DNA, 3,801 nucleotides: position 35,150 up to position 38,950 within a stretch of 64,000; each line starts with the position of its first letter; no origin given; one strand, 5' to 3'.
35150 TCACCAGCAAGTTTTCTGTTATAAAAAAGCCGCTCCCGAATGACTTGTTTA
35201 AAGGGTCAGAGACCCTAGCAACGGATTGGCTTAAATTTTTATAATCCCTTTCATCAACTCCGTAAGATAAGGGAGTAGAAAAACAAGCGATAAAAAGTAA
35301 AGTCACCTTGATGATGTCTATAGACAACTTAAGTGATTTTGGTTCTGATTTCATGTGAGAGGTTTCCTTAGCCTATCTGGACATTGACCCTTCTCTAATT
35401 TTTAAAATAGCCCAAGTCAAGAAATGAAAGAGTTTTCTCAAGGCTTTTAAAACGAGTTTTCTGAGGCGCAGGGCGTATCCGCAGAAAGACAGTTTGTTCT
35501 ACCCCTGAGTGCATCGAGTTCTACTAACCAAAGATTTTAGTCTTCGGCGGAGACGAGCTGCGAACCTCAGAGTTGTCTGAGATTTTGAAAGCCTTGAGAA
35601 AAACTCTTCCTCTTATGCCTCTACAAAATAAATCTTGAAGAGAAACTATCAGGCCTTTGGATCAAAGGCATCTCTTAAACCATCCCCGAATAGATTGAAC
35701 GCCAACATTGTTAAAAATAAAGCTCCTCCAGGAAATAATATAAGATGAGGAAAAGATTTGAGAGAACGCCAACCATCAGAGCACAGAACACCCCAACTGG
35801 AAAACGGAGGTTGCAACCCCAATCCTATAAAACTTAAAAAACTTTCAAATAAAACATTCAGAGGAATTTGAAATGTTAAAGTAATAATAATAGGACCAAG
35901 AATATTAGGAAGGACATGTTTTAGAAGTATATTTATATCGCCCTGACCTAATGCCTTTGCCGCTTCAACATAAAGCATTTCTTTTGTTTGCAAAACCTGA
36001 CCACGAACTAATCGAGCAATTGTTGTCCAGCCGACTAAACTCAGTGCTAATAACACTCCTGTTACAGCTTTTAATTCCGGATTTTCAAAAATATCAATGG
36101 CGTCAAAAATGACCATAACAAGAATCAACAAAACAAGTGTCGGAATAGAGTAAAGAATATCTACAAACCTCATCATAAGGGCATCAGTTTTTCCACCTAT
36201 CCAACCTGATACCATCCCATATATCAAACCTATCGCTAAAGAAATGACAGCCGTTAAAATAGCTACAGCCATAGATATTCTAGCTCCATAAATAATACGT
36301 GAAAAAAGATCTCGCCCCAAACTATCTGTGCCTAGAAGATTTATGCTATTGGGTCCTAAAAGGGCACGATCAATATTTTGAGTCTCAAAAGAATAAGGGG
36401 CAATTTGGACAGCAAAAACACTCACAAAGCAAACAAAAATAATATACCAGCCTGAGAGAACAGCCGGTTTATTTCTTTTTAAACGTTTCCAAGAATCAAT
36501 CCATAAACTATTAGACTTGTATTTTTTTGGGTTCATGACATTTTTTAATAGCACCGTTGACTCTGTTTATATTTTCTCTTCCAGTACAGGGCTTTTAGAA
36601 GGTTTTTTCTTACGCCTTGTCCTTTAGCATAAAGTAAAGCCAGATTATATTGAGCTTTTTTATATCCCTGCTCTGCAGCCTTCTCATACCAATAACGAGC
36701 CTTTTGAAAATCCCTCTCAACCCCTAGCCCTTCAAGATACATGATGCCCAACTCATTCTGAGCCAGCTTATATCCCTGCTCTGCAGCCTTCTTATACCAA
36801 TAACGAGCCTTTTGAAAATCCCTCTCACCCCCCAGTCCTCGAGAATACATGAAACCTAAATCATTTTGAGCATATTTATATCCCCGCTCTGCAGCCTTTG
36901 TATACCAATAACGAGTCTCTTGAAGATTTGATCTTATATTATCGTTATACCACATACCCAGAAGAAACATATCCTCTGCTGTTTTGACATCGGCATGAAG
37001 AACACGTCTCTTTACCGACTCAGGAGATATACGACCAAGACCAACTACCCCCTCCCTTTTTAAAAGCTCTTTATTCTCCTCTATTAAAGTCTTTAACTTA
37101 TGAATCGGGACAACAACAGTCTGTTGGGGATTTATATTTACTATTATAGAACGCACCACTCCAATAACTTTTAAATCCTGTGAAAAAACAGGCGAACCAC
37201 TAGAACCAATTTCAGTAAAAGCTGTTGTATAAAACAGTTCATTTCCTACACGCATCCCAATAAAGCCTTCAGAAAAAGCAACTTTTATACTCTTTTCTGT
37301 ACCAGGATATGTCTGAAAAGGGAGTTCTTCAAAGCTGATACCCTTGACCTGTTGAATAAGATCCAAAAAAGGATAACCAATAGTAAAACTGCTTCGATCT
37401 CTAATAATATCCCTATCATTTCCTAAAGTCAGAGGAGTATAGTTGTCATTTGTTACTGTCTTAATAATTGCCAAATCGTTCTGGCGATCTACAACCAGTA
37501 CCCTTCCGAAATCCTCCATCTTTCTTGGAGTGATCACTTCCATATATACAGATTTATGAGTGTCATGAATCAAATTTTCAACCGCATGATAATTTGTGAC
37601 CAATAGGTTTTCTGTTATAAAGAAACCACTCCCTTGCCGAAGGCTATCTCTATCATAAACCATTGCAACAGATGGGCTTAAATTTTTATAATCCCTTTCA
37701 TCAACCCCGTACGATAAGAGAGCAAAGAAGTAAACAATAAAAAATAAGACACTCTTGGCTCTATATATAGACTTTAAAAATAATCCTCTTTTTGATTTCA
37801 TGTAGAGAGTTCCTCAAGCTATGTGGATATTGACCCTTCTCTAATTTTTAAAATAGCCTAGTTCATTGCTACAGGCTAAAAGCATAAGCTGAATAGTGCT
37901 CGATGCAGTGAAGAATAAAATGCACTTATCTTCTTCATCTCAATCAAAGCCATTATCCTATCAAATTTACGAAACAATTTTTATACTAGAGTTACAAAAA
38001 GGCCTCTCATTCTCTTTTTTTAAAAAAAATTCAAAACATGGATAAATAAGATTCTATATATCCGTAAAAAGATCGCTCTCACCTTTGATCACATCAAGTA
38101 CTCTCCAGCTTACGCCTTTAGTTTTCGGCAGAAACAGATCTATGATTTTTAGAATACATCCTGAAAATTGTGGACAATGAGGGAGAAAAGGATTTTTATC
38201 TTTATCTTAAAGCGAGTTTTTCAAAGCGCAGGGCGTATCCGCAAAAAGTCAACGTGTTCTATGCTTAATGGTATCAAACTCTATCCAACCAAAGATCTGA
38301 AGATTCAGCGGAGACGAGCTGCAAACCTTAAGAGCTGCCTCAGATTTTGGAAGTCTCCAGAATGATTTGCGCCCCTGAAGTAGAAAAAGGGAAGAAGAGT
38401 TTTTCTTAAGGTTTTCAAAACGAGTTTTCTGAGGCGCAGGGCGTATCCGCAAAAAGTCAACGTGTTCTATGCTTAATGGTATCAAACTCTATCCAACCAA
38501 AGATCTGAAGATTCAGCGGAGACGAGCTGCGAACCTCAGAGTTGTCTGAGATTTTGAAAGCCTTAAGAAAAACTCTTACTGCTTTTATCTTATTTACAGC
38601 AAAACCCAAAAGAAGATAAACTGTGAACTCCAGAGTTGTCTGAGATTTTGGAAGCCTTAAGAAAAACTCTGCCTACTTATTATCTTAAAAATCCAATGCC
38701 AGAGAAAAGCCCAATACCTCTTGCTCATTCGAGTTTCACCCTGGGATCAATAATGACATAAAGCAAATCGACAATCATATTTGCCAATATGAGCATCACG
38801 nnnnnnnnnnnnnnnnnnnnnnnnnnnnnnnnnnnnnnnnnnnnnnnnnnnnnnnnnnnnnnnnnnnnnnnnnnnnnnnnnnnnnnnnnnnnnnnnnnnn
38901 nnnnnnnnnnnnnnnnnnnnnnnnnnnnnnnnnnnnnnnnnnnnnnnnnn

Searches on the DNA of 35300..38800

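Call 30: search_rna_families(source=window, start=35300, end=38800, threshold=evalue, max_evalue=1)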
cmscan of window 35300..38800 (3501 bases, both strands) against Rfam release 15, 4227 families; matches with E-value up to 1: 0.
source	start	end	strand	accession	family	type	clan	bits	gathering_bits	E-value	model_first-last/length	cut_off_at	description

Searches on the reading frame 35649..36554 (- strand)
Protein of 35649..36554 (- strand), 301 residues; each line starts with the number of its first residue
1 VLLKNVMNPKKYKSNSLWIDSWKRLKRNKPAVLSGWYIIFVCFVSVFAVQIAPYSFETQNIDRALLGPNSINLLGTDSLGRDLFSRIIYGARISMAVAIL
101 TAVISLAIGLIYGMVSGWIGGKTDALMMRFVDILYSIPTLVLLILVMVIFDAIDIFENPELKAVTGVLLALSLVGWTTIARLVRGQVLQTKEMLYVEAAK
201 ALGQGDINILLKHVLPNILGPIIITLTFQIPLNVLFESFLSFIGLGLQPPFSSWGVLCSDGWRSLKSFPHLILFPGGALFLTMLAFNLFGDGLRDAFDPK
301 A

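Call 3: search_protein_families(library=pfam, proteins=[window:35649-36554:-], max_evalue=0.01)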
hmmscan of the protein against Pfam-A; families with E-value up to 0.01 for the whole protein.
window:35649-36554:- (301 aa): 2 families
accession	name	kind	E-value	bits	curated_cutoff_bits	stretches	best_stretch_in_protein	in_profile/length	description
PF00528.27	BPD_transp_1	-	7.2e-30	104.5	26.4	1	109-300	1-181/184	Binding-protein-dependent transport system inner membrane component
PF12911.12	OppC_N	-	7.8e-14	51.7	23.9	1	16-68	1-53/53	N-terminal TM domain of oligopeptide transport permease C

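Call 4: search_protein_families(library=ncbifam, proteins=[window:35649-36554:-], max_evalue=0.01)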
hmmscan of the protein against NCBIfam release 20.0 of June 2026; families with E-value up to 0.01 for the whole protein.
window:35649-36554:- (301 aa): 31 families (the best 25 are shown)
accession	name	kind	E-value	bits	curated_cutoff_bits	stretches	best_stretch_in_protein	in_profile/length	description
NF045475.1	Opp3C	equivalog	1.3e-85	287.4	450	2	73-300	109-326/328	oligopeptide ABC transporter permease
NF045476.1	Opp4C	equivalog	6.7e-82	274.9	350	1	17-300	2-278/278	oligopeptide ABC transporter permease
NF045474.1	Opp2C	equivalog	5.5e-69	232.3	300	1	58-298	6-236/236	nickel transporter permease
NF011935.0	PRK15406.1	equivalog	9.7e-69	232.4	433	1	11-300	19-300/302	oligopeptide ABC transporter permease OppC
NF045473.1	Opp1C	equivalog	3.6e-68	229.9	350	1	25-300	1-266/267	nickel/cobalt ABC transporter permease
TIGR02790.1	nickel_nikC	equivalog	5.8e-68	229.3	358.45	1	37-298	7-258/258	nickel ABC transporter permease subunit NikC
NF011662.0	PRK15082.1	equivalog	1.2e-66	225.2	484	1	12-300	20-299/303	glutathione ABC transporter permease GsiD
NF008160.0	PRK10913.1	equivalog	2.9e-59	201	483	1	20-300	21-297/300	dipeptide ABC transporter permease DppC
NF007376.0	PRK09881.1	equivalog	1.2e-58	198.4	434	1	14-301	15-293/298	D,D-dipeptide ABC transporter permease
NF007738.0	PRK10417.1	equivalog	2.6e-58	197.7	335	1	28-300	8-270/277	nickel ABC transporter permease subunit NikC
NF047573.1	opine_perm_CntC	exception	1.1e-49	169.2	440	1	22-300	2-270/271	staphylopine uptake ABC transporter permease subunit CntC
NF043080.1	MMSYN1_0166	equivalog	1.2e-44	152.4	370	1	12-300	21-304/307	oligopeptide ABC transporter permease OppC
NF011691.0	PRK15111.1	equivalog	4.9e-38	131.4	379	1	6-297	6-291/296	putrescine export ABC transporter permease SapC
NF011596.0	PRK15021.1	subfamily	5.7e-31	107.8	439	1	67-300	116-338/341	microcin C ABC transporter permease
NF045470.1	Opp2B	equivalog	2.2e-11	43.5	350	1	81-230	81-235/300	nickel ABC transporter permease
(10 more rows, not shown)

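Call 19: find_homologous_proteins(query=window:35649-36536:-, max_evalue=1e-40)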
Query window:35649-36536:- (295 aa): 7907 proteins with E <= 1e-40 among 8000 candidates; the best 120 are listed.
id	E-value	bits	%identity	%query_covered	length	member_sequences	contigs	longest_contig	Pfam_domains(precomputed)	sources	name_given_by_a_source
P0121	2.0e-188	643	100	100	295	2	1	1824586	PF00528.28,PF12911.13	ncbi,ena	-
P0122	3.6e-174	596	92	99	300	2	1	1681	PF00528.28,PF12911.13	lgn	-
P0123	3.2e-136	472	70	99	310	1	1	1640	PF00528.28,PF12911.13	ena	-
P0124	2.5e-134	466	72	99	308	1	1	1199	PF00528.28,PF12911.13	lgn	-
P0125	5.9e-134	464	69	98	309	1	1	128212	PF00528.28,PF12911.13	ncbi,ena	-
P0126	9.3e-134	464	73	98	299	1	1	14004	PF00528.28,PF12911.13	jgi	-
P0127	1.4e-133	463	71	100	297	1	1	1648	PF00528.28,PF12911.13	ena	-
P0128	1.5e-133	463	71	99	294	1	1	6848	PF00528.28,PF12911.13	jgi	jgi:oligopeptide transport system permease protein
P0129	4.5e-133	462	69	99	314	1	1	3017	PF00528.28,PF12911.13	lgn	-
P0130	4.7e-133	461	69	100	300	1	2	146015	PF00528.28,PF12911.13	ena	-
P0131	5.9e-133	461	70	98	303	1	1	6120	PF00528.28,PF12911.13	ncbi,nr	ncbi:MAG: ABC transporter permease [Bdellovibrionales bacterium]|nr:ABC transporter permease [Bdello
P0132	6.1e-133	461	71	100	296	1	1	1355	PF00528.28,PF12911.13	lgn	-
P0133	9.4e-133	460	72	100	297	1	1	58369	PF00528.28,PF12911.13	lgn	-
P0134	1.1e-132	460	72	98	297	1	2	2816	PF00528.28,PF12911.13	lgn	-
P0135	1.7e-132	460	71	98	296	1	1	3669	PF00528.28,PF12911.13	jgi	-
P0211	1.3e-128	447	68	99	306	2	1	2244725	PF00528.28,PF12911.13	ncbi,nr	ncbi:MAG: ABC transporter permease [Bdellovibrionaceae bacterium]|nr:ABC transporter permease [Pseud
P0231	1.1e-127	444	67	99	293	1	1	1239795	PF00528.28,PF12911.13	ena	-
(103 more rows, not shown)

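Call 21: find_encoding_contigs(protein=P0122, flank=10000, max_places=3)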
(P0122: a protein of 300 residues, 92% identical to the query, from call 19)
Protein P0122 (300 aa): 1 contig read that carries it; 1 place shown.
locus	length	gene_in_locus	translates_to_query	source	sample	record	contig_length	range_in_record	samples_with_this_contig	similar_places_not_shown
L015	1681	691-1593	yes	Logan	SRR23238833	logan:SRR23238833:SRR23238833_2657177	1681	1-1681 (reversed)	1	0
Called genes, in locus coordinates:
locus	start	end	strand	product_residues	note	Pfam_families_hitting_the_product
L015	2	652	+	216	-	?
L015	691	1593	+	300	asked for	PF12911:OppC_N, PF00528:BPD_transp_1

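Call 22: find_encoding_contigs(protein=P0125, flank=10000, max_places=2)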
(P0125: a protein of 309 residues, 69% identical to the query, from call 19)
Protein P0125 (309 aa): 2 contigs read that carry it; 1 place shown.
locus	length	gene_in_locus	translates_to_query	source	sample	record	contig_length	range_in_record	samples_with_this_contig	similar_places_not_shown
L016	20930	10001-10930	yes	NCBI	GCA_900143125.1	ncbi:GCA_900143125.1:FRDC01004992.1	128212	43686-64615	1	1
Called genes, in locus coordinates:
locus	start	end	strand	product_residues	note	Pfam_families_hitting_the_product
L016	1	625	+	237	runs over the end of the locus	PF08534:Redoxin, PF00578:AhpC-TSA, PF13098:Thioredoxin_2 (weak), PF13905:Thioredoxin_8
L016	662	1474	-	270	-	PF01553:Acyltransferase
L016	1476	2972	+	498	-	PF00370:FGGY_N, PF02782:FGGY_C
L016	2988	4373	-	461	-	PF18073:Zn_ribbon_LapB, PF13481:AAA_25, PF03796:DnaB_C (weak), PF06745:ATPase, PF23442:DUF7125 (weak), PF00004:AAA (weak), PF13401:AAA_22 (weak), PF13541:ChlI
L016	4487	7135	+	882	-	PF12895:ANAPC3 (faint), PF13432:TPR_16 (faint), PF14559:TPR_19 (faint), PF07719:TPR_2 (faint), PF13174:TPR_6 (faint), PF01464:SLT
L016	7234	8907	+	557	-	PF00496:SBP_bac_5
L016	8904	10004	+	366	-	PF19300:BPD_transp_1_N (weak), PF00528:BPD_transp_1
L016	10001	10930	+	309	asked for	PF12911:OppC_N, PF00528:BPD_transp_1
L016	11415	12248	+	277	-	PF00669:Flagellin_N, PF00700:Flagellin_C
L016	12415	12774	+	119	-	-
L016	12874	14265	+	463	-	PF02465:FliD_N, PF07195:FliD_C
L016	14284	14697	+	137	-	PF02561:FliS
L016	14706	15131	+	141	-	PF05400:FliT (faint)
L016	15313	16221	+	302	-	PF00515:TPR_1 (faint), PF03704:BTAD (faint), PF07719:TPR_2 (faint), PF12895:ANAPC3 (faint), PF13424:TPR_12, PF14559:TPR_19 (weak), PF13432:TPR_16 (weak), PF14559:TPR_19 (weak), +12 more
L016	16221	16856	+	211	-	-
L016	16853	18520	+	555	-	PF01075:Glyco_transf_9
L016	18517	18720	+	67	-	-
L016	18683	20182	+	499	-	PF01075:Glyco_transf_9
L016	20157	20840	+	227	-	PF26154:DUF8042 (weak)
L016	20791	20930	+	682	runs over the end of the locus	PF00072:Response_reg, PF00512:HisKA, PF02518:HATPase_c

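Call 23: find_encoding_contigs(protein=P0231, flank=10000, max_places=2)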
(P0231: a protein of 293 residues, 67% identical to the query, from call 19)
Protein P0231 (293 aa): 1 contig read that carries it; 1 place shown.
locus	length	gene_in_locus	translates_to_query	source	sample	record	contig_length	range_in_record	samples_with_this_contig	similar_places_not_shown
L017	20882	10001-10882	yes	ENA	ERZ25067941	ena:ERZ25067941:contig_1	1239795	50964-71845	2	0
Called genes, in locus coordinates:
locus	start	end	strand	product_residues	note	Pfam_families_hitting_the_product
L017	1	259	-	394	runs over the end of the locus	-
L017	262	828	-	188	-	PF13442:Cytochrome_CBB3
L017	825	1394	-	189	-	PF11821:ActD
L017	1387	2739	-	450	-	PF03916:NrfD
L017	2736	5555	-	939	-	PF13183:Fer4_8 (faint), PF12837:Fer4_6 (faint), PF12838:Fer4_7, PF13187:Fer4_9 (faint), PF13237:Fer4_10 (faint), PF13247:Fer4_11, PF12838:Fer4_7 (weak)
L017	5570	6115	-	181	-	PF02085:Cytochrom_CIII (faint), PF22113:Mtrc-MtrF_II-IV_dom (weak), PF14522:Cytochrome_C7 (weak), PF14537:Cytochrom_c3_2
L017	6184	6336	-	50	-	-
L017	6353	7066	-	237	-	PF00413:Peptidase_M10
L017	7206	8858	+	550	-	PF00496:SBP_bac_5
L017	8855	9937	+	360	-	PF19300:BPD_transp_1_N (weak), PF00528:BPD_transp_1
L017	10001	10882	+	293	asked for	PF12911:OppC_N, PF00528:BPD_transp_1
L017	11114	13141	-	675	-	-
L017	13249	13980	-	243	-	PF01925:TauE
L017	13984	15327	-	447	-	PF00206:Lyase_1, PF10415:FumaraseC_C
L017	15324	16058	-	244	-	PF00106:adh_short, PF08659:KR, PF13561:adh_short_C2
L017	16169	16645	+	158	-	PF01878:EVE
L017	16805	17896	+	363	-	PF00226:DnaJ, PF01556:DnaJ_C, PF00684:DnaJ_CXXCXGXG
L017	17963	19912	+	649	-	PF00012:HSP70, PF06723:MreB_Mbl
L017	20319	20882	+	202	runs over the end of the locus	PF04754:Transposase_31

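Call 24: find_encoding_contigs(protein=P0211, flank=10000, max_places=2)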
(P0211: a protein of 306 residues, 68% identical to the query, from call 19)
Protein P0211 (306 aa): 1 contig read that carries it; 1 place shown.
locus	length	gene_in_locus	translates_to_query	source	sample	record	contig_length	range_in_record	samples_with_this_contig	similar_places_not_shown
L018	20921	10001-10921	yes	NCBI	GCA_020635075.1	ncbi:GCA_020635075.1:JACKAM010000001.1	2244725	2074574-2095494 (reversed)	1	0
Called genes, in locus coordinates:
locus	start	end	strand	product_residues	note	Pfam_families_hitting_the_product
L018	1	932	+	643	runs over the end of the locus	-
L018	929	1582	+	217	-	-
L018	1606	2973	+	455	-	PF07394:DUF1501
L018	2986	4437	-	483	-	PF18073:Zn_ribbon_LapB, PF13481:AAA_25, PF03796:DnaB_C (weak), PF06745:ATPase, PF23442:DUF7125, PF00004:AAA (weak), PF05362:Lon_C (weak), PF13541:ChlI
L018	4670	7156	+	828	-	PF09976:TPR_21 (faint), PF13525:YfiO (faint), PF12895:ANAPC3 (faint), PF23914:TPR_CcmH_CycH (faint), PF00515:TPR_1 (faint), PF07719:TPR_2 (faint), PF01464:SLT, PF27553:SLT_superhelical (weak), +7 more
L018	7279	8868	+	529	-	PF00496:SBP_bac_5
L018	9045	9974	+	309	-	PF19300:BPD_transp_1_N, PF00528:BPD_transp_1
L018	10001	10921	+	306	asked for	PF12911:OppC_N, PF00528:BPD_transp_1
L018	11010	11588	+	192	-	-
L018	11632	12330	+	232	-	-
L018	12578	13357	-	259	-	-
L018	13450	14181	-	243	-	-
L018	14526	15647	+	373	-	-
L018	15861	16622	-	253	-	PF00034:Cytochrom_C (faint), PF13442:Cytochrome_CBB3 (faint), PF07635:PSCyt1 (faint)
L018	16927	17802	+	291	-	PF14394:DUF4423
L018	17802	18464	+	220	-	-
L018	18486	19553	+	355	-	PF02424:ApbE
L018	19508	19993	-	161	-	PF27139:Aq_1264_TM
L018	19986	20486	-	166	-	PF27139:Aq_1264_TM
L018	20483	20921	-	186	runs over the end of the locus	PF04205:FMN_bind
